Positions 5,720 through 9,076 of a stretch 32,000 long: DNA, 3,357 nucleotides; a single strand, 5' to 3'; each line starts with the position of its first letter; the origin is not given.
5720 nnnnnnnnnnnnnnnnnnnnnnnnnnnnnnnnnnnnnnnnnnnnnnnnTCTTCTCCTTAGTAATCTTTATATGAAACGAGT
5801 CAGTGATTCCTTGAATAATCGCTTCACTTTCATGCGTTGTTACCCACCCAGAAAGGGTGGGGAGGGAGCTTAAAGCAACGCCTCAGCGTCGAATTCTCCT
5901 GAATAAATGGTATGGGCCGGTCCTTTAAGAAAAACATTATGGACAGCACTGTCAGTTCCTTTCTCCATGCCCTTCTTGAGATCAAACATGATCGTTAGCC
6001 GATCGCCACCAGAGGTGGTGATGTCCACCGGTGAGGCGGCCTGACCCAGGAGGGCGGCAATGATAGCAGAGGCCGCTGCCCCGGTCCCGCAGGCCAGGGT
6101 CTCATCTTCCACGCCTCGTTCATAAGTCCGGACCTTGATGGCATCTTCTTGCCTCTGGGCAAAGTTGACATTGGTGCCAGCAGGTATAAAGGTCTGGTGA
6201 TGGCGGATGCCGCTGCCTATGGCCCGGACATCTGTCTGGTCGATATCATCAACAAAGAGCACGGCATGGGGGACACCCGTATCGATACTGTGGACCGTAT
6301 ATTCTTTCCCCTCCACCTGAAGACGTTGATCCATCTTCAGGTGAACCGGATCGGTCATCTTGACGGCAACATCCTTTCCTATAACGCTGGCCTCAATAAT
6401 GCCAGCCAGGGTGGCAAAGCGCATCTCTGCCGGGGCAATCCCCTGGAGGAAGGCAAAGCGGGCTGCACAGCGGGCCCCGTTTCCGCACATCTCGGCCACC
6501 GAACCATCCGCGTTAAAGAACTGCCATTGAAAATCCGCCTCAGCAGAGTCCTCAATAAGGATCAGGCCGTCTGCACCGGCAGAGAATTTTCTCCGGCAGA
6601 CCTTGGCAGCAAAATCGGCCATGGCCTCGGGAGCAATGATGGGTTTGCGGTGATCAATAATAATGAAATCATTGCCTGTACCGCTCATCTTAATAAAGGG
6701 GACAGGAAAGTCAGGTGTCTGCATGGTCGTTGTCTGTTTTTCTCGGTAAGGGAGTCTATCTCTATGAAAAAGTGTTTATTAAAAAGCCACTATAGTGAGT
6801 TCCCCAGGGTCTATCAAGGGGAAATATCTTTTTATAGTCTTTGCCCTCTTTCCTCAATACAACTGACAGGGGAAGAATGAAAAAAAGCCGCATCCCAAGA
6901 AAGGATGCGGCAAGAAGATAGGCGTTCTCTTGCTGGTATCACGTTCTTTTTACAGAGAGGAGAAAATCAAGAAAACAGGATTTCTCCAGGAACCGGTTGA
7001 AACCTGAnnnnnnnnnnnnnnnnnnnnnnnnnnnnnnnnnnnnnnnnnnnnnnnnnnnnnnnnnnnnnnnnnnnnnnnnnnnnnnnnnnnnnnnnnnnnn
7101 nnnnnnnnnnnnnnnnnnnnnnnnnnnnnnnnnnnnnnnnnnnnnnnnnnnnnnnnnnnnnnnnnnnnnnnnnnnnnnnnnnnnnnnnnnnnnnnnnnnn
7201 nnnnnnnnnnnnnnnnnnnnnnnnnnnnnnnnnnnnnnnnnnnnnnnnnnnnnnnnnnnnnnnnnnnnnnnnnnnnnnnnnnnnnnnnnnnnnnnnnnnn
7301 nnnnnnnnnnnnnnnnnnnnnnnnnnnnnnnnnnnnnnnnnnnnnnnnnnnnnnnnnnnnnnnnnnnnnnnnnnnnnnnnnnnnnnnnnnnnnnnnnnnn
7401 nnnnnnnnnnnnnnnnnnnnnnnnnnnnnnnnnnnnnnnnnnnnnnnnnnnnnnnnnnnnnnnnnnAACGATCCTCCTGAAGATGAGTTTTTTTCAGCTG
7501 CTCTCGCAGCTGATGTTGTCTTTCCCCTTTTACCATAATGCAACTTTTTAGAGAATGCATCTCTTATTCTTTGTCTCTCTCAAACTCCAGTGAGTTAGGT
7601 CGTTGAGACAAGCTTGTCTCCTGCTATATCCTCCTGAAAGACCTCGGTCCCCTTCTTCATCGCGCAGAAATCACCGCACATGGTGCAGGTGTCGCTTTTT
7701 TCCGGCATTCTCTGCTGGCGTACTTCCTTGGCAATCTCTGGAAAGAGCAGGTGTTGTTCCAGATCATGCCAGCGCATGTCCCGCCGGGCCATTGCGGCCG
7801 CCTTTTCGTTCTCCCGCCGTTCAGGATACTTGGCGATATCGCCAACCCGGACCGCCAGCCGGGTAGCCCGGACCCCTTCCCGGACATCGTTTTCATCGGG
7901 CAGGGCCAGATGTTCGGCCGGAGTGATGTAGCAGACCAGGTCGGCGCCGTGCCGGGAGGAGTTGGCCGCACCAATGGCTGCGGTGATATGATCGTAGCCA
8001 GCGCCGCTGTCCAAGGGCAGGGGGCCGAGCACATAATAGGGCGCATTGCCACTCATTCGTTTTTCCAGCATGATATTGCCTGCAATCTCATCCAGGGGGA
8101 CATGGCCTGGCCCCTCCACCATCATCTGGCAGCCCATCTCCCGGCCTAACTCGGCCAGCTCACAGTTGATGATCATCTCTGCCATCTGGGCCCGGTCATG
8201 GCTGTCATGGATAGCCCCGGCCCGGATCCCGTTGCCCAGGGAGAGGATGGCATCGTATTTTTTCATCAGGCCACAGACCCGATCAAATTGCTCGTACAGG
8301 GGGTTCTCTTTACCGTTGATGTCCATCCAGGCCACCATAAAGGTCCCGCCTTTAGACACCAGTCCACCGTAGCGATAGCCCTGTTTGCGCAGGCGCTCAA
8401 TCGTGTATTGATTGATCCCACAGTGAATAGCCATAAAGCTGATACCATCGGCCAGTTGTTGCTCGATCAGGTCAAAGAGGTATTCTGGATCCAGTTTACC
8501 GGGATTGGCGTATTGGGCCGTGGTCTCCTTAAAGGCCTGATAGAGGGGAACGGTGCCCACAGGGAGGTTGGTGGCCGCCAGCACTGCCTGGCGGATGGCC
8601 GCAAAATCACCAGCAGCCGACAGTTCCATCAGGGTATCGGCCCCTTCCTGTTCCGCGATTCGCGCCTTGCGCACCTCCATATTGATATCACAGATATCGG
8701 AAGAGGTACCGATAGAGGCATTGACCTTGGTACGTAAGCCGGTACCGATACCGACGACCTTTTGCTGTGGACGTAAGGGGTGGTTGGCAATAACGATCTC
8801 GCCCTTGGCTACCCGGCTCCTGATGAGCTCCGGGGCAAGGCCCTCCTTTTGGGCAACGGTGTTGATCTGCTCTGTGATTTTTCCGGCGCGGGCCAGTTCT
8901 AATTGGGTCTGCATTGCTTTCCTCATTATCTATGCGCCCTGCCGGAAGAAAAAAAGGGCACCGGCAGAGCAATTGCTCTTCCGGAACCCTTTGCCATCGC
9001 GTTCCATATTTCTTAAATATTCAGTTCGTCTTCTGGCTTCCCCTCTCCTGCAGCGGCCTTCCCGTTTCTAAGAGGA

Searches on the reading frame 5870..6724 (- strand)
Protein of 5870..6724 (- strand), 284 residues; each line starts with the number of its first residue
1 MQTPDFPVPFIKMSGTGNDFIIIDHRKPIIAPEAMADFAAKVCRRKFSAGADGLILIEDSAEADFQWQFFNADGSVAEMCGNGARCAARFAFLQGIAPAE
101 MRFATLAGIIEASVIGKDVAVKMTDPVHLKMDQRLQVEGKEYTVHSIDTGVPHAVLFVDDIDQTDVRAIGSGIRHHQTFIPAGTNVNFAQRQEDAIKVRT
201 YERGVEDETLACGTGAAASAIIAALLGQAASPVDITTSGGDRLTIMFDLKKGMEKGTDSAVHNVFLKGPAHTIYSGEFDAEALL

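Call 7: search_protein_families(library=pfam, proteins=[window:5870-6724:-])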
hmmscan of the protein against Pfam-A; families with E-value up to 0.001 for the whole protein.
window:5870-6724:- (284 aa): 1 family
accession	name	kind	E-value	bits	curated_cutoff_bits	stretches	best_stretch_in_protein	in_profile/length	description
PF01678.24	DAP_epimerase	-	1.2e-52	177.5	34.7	2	10-128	1-120/121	Diaminopimelate epimerase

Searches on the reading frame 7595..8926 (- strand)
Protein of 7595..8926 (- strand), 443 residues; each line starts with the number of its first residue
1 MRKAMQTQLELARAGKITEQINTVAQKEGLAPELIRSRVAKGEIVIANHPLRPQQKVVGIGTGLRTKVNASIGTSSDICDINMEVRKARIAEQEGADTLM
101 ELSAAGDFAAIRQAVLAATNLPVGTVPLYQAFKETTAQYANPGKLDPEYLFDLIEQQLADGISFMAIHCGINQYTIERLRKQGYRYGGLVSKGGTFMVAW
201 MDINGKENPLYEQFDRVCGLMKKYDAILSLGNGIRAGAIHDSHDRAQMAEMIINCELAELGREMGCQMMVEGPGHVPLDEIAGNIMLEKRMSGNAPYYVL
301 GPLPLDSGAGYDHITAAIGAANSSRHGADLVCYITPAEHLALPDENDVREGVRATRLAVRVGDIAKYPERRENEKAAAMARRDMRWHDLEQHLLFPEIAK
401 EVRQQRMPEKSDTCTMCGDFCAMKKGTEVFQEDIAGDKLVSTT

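Call 7: search_protein_families(library=pfam, proteins=[window:7595-8926:-])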
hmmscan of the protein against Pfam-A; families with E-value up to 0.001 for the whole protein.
window:7595-8926:- (443 aa): 1 family
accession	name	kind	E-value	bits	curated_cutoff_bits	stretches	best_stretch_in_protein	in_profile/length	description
PF01964.24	ThiC_Rad_SAM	-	5.1e-171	569.5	25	1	7-425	1-417/420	Radical SAM ThiC family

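Call 67: search_protein_families(library=ncbifam, proteins=[window:7595-8926:-], max_evalue=0.00001)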
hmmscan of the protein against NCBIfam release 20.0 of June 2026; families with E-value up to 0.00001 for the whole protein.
window:7595-8926:- (443 aa): 4 families
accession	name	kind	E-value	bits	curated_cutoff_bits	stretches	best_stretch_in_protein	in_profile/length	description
NF009895.0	PRK13352.1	equivalog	1e-167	558.3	410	1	6-432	2-423/430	phosphomethylpyrimidine synthase ThiC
TIGR00190.1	thiC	equivalog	1.1e-149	498.8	460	1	7-429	2-421/423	phosphomethylpyrimidine synthase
TIGR04386.1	ThiC_like_1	exception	8e-149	496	700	1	7-431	1-425/426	B12 lower ligand biosynthesis ThiC-like protein BzaB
NF006763.1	PRK09284.1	equivalog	1.8e-109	366.8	650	1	12-429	147-563/564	phosphomethylpyrimidine synthase ThiC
